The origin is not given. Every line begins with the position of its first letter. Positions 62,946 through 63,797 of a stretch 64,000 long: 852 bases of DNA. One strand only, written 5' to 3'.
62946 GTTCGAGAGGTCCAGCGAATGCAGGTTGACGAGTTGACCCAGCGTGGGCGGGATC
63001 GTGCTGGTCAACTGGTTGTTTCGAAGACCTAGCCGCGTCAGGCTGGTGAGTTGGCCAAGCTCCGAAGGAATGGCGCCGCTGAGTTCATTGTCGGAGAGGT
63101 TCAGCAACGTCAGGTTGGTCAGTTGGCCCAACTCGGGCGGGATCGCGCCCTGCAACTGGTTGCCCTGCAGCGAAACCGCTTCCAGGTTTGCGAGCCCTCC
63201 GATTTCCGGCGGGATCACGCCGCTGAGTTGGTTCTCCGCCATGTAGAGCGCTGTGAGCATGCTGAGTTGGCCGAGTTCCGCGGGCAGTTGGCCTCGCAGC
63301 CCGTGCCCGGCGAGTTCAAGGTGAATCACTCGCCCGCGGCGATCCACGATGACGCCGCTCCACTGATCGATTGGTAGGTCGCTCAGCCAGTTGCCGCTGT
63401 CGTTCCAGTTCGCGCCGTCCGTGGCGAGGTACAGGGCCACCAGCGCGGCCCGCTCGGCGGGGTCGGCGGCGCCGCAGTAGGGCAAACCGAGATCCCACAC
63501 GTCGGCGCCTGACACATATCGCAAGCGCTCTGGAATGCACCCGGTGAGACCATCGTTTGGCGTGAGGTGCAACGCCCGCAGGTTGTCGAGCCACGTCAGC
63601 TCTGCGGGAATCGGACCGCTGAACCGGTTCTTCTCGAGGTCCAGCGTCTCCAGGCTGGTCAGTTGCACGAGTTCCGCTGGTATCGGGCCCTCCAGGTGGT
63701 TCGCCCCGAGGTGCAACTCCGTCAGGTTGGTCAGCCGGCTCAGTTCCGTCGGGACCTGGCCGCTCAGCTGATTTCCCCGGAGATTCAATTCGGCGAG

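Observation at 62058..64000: Large bacterial protein made of plant-type leucine-rich repeats in two LRRNT-capped modules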

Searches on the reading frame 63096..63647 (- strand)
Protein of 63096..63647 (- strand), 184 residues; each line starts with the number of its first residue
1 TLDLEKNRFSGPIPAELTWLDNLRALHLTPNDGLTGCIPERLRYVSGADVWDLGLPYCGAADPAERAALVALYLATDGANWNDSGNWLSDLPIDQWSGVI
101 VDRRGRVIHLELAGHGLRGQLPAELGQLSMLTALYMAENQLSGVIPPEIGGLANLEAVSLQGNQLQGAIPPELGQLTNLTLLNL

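Call 53: predict_structure(alignment_id=A1)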
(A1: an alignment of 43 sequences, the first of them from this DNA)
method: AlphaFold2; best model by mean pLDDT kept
length: 184 residues; sequences in the alignment: 43
mean_pLDDT: 95.1   pTM: 0.76
mean pLDDT of the five models: 95.1, 94.9, 94.6, 94.4, 94.2
residues with pLDDT >= 90: 159; 70-90: 25; 50-70: 0; < 50: 0
segments of 3 or more residues with pLDDT < 50: none
pLDDT, mean of each block of 10 residues (from residue 1): 96 94 95 93 90 85 92 98 96 93 91 98 98 99 98 98 98 98 98
secondary structure, 60 per line:
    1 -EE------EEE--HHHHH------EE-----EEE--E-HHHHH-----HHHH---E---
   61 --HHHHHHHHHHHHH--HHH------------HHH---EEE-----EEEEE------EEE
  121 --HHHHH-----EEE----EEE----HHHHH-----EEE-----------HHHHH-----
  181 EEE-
elements in order: E10-12 H15-19 E33-35 H40-44 H50-53 H63-75 E99-101 E107-111 E118-120 H123-127 E133-135 E140-142 H147-151 E157-159 H171-175 E181-183
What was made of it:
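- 63330..63473 (-): Short linker and cysteine-free LRRNT-like N-cap of the last block (residues 176-223): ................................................. The junction model has pLDDT 95.1, with a helix at model residues 63-75, i.e. window residues 180-192 (call 53).
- On Pfam LRRNT_2 (PF08263) N-terminal cap: The model has pLDDT 95 with a helix at model residues 63-75 (call 53).
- Tried and rejected: It was replaced by the alignment-based junction model (call 53).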

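Call 58: fold_search(model_id=the predicted structure, library=pdb)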
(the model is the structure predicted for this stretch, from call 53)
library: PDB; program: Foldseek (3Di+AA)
matches with E <= 10: 926; with E <= 0.001: 115
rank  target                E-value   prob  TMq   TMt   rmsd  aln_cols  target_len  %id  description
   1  4hq1_A                2.1e-08  1.00  0.56  0.25  12.7       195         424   26  Crystal structure of an LRR protein with two solenoids (released 2013-05-29)
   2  6g3w_C                7.4e-08  1.00  0.57  0.57   2.6       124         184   34  Crystal structure of the BIR3 - SERK2 complex from Arabidopsis thaliana. (released 2018-04-04)
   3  4lsc_A                1.5e-07  1.00  0.60  0.59   2.3       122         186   33  Isolated SERK1 co-receptor ectodomain at high resolution (released 2013-09-04)
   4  6fg8_A                1.7e-07  1.00  0.59  0.57   2.4       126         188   32  Crystal structure of the BIR3 - SERK1 complex from Arabidopsis thaliana. (released 2018-01-24)
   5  4z61_C                2.0e-07  1.00  0.57  0.56   2.6       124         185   34  The plant peptide hormone receptor complex (released 2016-03-02)
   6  4q3g_A                3.3e-07  1.00  0.57  0.48   2.4       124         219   35  Structure of the OsSERK2 leucine rich repeat extracellular domain (released 2014-11-12)
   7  4m7e_C                6.4e-07  1.00  0.58  0.61   2.4       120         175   34  Structural insight into BL-induced activation of the BRI1-BAK1 complex (released 2013-10-16)
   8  4q3i_B                6.4e-07  1.00  0.58  0.49   2.4       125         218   34  Structure of the OsSERK2 leucine rich repeat extracellular domain (released 2014-11-12)
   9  8wec_E                7.5e-07  1.00  0.59  0.63   1.7       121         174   35  Crystal structure of Arabidopsis thaliana MIK2 ectodomain in complex with BAK1 ectodomain and SCOOP12 (released 2024-11-06)
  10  7brc_A                7.5e-07  1.00  0.54  0.24  13.6       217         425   24  Crystal structure of the TMK3 LRR domain (released 2020-08-19)
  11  4q3g_B                8.4e-07  1.00  0.58  0.50   2.4       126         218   34  Structure of the OsSERK2 leucine rich repeat extracellular domain (released 2014-11-12)
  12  4q3i_A                9.4e-07  1.00  0.57  0.48   2.3       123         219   34  Structure of the OsSERK2 leucine rich repeat extracellular domain (released 2014-11-12)
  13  4mna                  9.9e-07  1.00  0.63  0.19   1.7       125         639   29  Crystal structure of the free FLS2 ectodomains (released 2013-12-04)
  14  6g3w_D                1.5e-06  1.00  0.53  0.52   4.1       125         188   28  Crystal structure of the BIR3 - SERK2 complex from Arabidopsis thaliana. (released 2018-04-04)
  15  4z64_C                1.8e-06  1.00  0.58  0.57   2.3       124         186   32  the plant peptide hormone receptor complex in arabidopsis (released 2016-03-02)
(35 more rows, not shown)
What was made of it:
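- Closest known: Arabidopsis TMK1/TMK3 ectodomain. Same: It is the top Foldseek hit of the junction model (E=2.1e-8, call 58).
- Closest known: Arabidopsis TMK1/TMK3 ectodomain. Different: The superposition is poor (rmsd 12.7 Å, TM 0.56, call 58).
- The junction model has pLDDT 95.1 (call 53) and superposes on plant SERK1, BAK1 and FLS2 N-termini over about 124 columns at rmsd 1.7-2.6 Å (call 58).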

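Call 81: find_homologous_proteins(query=A1, max_evalue=1e-10)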
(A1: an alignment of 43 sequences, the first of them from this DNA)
Query A1 (43 sequences) (184 aa, profile of the alignment): 1467 proteins with E <= 1e-10 among 8000 candidates; the best 120 are listed.
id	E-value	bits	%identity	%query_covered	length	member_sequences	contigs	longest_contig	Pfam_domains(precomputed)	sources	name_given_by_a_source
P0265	1.4e-144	496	53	97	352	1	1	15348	PF23598.2,PF24758.2,PF00560.40,PF12799.14,PF13855.13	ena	-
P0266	2.0e-138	476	47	66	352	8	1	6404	PF23598.2,PF00560.40,PF12799.14,PF13855.13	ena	-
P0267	7.9e-130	448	50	99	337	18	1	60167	PF23598.2,PF00560.40,PF12799.14,PF13855.13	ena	-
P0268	2.3e-126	437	53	100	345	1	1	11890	PF23598.2,PF24758.2,PF00560.40,PF12799.14,PF13855.13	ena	-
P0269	5.3e-126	436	49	66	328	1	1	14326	PF23598.2,PF00560.40,PF12799.14,PF13855.13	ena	-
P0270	2.6e-124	430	49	99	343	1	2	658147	PF23598.2,PF00560.40,PF12799.14,PF13855.13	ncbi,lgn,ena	-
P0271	3.0e-118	410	38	96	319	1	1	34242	PF23598.2,PF00560.40,PF12799.14,PF13855.13,PF23211.1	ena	-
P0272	1.2e-117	408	53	76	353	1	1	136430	PF23598.2,PF00560.40,PF12799.14,PF13855.13,PF23211.1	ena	-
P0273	3.9e-117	407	49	79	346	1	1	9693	PF23598.2,PF25019.1,PF00560.40,PF12799.14,PF13855.13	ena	-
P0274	6.0e-117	406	42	93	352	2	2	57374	PF23598.2,PF00560.40,PF12799.14,PF13855.13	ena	-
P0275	2.5e-116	404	53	99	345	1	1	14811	PF23598.2,PF13516.13,PF00560.40,PF12799.14,PF13855.13,PF23211.1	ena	-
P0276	2.8e-115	401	47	96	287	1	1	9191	PF23598.2,PF00560.40,PF12799.14,PF13855.13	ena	-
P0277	3.0e-115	400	61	61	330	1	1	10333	PF23598.2,PF00560.40,PF12799.14,PF13855.13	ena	-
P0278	1.7e-113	395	47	95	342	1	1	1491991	PF23598.2,PF00560.40,PF12799.14,PF13855.13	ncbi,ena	-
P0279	4.5e-112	390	44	66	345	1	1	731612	PF23598.2,PF24758.2,PF25019.1,PF00560.40,PF12799.14,PF13855.13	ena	-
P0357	1.2e-80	288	94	95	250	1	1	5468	PF23598.2,PF13516.13,PF00560.40,PF12799.14,PF13855.13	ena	-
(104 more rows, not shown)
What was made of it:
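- Tried and rejected: The same search with alignment A1 did find the orthologue fragment P0357 (call 81).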

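Call 82: find_encoding_contigs(protein=P0357, flank=10000, max_places=4)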
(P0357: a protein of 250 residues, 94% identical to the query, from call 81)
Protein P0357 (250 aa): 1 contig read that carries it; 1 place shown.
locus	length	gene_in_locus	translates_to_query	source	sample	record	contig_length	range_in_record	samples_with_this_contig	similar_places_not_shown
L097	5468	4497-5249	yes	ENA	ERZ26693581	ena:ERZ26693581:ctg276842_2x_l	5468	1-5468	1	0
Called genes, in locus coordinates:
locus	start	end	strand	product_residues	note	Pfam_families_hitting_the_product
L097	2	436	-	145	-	?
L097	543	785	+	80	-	-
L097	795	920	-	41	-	-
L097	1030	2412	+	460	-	-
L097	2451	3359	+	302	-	-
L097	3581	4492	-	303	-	-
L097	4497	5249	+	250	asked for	PF00560:LRR_1 (faint), PF12799:LRR_4 (faint), PF23598:LRR_14 (faint), PF13516:LRR_6 (faint), PF13855:LRR_8 (weak)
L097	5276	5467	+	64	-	?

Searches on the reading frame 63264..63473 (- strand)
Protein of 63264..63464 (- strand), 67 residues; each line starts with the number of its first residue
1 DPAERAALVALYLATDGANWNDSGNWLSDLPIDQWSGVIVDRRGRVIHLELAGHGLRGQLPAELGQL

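Call 23: search_protein_families(library=pfam, proteins=[window:63300-63473:-], max_evalue=10)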
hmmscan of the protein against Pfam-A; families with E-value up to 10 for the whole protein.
seq(58 aa): 1 family
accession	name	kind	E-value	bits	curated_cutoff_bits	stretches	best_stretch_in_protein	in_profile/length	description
PF18805.7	LRR_10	-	0.0096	16.1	30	1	18-54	21-67/67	Leucine-rich repeat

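Call 69: search_protein_families(library=pfam, proteins=[window:63264-63464:-], max_evalue=1)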
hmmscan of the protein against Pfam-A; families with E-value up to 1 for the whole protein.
seq(67 aa): 1 family
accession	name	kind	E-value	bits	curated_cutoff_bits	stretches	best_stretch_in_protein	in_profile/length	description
PF18805.7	LRR_10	-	0.016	15.4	30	1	15-51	21-67/67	Leucine-rich repeat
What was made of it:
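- Tried and rejected: Pfam LRR_10 was considered as the cap family but stays below threshold on all seven caps tested (call 69).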
